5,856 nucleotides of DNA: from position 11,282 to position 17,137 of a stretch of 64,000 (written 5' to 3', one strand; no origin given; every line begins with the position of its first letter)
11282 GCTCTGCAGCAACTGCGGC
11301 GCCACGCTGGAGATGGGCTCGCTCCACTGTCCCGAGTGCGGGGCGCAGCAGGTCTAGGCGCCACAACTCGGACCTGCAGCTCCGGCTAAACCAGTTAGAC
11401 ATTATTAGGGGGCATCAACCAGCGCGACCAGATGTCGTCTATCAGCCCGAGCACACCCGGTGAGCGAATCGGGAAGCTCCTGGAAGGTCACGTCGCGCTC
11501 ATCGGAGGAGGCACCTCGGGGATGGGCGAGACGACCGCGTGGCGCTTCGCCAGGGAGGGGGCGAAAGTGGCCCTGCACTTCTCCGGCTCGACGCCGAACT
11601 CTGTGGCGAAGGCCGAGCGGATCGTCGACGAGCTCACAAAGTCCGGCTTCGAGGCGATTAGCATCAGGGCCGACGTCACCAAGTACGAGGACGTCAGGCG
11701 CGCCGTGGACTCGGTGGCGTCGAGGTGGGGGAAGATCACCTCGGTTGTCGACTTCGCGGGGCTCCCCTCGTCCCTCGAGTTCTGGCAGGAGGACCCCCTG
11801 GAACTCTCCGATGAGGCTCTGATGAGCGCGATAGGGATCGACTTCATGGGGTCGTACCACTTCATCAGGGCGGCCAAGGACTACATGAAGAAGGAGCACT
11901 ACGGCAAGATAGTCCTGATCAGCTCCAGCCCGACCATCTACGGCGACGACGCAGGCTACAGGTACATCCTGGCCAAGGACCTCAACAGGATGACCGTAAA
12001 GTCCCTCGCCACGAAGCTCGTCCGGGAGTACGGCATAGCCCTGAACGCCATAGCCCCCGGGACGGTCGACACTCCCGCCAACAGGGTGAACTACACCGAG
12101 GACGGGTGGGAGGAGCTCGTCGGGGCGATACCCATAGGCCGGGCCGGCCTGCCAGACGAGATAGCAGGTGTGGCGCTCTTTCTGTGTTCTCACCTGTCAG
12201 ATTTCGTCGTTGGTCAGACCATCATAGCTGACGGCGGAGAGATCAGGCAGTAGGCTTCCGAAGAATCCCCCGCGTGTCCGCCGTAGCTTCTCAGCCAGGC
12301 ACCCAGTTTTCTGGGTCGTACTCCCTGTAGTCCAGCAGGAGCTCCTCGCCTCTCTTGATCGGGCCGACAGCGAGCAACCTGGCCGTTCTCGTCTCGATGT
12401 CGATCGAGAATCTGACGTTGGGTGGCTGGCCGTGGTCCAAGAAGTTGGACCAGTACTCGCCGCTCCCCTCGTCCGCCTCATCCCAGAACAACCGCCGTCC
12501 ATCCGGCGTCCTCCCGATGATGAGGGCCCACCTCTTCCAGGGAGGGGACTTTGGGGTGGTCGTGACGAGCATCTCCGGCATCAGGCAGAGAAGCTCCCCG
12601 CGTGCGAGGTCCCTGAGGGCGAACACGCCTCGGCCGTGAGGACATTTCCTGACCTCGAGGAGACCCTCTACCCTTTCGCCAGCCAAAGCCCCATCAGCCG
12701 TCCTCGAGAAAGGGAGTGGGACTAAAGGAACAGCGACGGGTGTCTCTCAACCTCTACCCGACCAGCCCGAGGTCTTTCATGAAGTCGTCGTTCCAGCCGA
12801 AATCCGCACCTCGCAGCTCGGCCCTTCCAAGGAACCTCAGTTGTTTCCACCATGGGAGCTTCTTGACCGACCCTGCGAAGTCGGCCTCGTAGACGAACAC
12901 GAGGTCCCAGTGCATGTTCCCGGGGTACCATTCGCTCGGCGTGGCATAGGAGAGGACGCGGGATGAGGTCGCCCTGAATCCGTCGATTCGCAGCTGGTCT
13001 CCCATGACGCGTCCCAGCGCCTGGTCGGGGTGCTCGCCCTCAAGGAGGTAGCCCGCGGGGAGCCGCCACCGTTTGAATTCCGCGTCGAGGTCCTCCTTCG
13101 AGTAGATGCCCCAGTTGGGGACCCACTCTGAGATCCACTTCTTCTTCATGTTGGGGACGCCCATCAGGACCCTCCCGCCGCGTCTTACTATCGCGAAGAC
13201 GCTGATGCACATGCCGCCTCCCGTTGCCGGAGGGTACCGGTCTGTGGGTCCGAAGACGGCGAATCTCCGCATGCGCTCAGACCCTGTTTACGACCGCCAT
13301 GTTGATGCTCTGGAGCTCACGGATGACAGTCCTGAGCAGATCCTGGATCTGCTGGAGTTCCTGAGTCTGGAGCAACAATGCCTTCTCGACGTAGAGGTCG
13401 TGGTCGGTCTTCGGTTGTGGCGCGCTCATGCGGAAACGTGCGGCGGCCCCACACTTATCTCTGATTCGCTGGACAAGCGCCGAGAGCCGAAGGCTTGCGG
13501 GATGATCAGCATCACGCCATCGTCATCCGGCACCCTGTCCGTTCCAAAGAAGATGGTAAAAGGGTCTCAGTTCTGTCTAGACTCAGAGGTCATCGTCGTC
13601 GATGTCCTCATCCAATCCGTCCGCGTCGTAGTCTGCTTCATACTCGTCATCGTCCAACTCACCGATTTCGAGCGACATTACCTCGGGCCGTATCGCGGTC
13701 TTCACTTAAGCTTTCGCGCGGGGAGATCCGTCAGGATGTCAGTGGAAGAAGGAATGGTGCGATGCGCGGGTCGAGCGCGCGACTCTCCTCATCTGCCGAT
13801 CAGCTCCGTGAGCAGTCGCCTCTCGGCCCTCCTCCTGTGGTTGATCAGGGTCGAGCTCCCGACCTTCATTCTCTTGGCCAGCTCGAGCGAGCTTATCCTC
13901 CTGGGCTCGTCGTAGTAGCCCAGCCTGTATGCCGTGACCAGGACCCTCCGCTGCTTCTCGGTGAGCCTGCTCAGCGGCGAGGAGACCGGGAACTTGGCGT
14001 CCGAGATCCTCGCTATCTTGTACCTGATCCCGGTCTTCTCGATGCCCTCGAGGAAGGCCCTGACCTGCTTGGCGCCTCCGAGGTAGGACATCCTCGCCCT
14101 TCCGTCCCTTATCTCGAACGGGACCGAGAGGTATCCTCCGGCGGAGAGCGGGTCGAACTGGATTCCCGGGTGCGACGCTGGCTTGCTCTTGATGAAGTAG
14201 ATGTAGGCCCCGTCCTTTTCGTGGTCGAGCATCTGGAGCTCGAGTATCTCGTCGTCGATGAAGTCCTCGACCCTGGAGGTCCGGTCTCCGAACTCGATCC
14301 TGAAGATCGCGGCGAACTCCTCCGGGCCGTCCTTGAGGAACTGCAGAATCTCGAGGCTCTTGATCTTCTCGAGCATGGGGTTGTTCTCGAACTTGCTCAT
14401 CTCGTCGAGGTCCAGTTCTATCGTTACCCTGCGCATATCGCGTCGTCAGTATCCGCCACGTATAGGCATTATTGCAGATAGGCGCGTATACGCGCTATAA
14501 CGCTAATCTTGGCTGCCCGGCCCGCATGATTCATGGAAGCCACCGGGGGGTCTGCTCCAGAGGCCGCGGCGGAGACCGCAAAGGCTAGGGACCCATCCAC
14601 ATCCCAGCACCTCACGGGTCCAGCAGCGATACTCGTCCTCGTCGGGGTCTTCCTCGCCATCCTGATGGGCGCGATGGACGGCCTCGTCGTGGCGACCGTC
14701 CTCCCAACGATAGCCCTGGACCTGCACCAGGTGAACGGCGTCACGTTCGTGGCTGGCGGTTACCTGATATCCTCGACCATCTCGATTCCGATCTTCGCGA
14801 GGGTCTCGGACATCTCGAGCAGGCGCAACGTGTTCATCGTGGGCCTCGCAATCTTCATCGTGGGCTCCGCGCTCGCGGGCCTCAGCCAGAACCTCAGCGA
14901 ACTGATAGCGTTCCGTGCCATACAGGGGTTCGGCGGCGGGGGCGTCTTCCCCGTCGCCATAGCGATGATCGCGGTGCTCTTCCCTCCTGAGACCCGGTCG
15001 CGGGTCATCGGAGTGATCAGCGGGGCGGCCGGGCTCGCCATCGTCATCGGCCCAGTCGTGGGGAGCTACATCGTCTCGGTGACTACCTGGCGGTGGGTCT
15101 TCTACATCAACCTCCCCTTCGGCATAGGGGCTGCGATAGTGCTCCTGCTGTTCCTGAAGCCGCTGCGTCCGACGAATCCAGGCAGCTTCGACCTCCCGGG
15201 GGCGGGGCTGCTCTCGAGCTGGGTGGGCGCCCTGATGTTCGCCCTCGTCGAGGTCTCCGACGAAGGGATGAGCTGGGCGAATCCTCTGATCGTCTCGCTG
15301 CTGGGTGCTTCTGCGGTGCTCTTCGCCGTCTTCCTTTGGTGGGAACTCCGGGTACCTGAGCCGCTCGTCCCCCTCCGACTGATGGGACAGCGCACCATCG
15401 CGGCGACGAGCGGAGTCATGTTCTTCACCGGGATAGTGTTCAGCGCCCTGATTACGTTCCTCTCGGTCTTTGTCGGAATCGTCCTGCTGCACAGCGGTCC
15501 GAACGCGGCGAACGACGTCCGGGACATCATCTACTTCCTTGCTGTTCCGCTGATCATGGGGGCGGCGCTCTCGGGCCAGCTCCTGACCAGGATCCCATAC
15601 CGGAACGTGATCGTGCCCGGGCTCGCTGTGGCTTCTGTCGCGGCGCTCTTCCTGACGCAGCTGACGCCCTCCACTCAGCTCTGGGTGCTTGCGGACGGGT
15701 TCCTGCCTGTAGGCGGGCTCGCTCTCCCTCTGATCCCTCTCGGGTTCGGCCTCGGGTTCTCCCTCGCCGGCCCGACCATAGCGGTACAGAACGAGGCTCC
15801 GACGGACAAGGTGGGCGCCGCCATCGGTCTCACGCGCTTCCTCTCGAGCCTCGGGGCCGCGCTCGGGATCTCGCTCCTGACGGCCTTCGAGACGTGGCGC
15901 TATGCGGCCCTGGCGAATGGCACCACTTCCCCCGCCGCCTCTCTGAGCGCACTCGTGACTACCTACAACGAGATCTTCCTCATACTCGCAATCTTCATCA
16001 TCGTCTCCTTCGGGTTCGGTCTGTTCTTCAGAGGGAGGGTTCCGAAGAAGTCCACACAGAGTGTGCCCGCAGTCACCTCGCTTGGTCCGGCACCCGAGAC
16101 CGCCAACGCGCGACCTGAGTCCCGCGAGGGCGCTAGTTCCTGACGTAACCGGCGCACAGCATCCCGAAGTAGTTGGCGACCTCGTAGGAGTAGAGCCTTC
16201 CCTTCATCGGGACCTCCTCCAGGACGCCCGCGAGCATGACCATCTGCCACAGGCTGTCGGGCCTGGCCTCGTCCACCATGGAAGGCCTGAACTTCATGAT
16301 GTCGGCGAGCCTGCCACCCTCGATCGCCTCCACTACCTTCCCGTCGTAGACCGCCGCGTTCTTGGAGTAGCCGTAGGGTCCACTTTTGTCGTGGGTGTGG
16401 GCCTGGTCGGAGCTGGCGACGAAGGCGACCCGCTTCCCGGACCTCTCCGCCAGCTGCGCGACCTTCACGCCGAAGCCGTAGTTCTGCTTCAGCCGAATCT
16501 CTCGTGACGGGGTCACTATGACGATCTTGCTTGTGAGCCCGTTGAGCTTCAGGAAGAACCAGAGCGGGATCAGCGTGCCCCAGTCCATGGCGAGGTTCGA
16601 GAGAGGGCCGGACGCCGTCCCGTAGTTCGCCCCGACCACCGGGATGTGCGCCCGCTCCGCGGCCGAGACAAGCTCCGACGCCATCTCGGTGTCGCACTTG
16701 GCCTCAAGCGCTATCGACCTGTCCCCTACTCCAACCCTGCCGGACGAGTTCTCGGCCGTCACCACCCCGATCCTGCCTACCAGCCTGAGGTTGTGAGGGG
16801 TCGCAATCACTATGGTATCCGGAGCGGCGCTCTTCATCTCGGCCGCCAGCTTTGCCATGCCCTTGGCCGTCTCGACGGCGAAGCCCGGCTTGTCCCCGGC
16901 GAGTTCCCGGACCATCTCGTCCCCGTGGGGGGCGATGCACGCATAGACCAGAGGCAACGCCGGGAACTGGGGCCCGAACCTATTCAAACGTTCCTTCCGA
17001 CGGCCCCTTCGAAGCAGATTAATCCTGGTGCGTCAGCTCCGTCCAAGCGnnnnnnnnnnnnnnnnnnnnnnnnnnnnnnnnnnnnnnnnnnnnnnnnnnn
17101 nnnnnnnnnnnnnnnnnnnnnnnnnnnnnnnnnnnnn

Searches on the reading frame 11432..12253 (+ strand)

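Call 44: search_protein_families(library=pfam, proteins=[window:11432-12253:+], max_evalue=0.001)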
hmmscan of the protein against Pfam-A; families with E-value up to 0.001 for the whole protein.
window:11432-12253:+ (273 aa): 3 families
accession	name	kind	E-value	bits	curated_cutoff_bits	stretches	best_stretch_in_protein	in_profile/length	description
PF13561.12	adh_short_C2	-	1.4e-41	143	27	1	29-269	6-234/236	Enoyl-(Acyl carrier protein) reductase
PF00106.31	adh_short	-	3.9e-30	105.2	26.6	1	21-219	2-189/195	short chain dehydrogenase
PF08659.16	KR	-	3.4e-11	43.8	22.6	1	22-181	3-152/180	KR domain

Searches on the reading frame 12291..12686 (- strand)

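Call 60: search_protein_families(library=pfam, proteins=[window:12291-12686:-], max_evalue=0.001)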
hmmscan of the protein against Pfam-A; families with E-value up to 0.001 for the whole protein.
window:12291-12686:- (131 aa): 1 family
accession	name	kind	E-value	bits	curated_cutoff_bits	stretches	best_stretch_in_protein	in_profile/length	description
PF00856.33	SET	-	2.1e-10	41.4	22.4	1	18-120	1-104/105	SET domain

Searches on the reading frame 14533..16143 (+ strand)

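Call 11: search_protein_families(library=pfam, proteins=[window:14533-16143:+], max_evalue=0.001)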
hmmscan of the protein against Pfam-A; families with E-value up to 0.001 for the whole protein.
window:14533-16143:+ (536 aa): 3 families
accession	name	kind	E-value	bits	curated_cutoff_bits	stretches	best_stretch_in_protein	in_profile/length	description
PF07690.21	MFS_1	-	5.1e-47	160.9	33.4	1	39-445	1-346/347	Major Facilitator Superfamily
PF00083.30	Sugar_tr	-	3.4e-07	29.9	22.3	1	71-206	49-190/452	Sugar (and other) transporter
PF06609.19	TRI12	-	0.00024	20.1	23.2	1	35-208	45-217/599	Fungal trichothecene efflux pump (TRI12)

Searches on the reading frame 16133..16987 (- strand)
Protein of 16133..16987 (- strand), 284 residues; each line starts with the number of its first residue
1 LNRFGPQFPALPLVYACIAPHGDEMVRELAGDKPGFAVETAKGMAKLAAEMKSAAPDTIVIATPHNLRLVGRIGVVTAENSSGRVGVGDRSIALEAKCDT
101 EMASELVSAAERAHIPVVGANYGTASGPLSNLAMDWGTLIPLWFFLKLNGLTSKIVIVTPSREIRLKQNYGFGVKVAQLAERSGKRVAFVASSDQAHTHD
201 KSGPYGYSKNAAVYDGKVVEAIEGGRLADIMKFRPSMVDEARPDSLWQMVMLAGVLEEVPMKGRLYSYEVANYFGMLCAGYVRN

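Call 11: search_protein_families(library=pfam, proteins=[window:16133-16987:-], max_evalue=0.001)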
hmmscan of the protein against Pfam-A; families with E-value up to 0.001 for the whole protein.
window:16133-16987:- (284 aa): 1 family
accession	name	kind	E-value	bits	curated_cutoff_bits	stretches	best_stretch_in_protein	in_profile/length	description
PF02900.23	LigB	-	1.6e-22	80.3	26.3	1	17-269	3-259/269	Catalytic LigB subunit of aromatic ring-opening dioxygenase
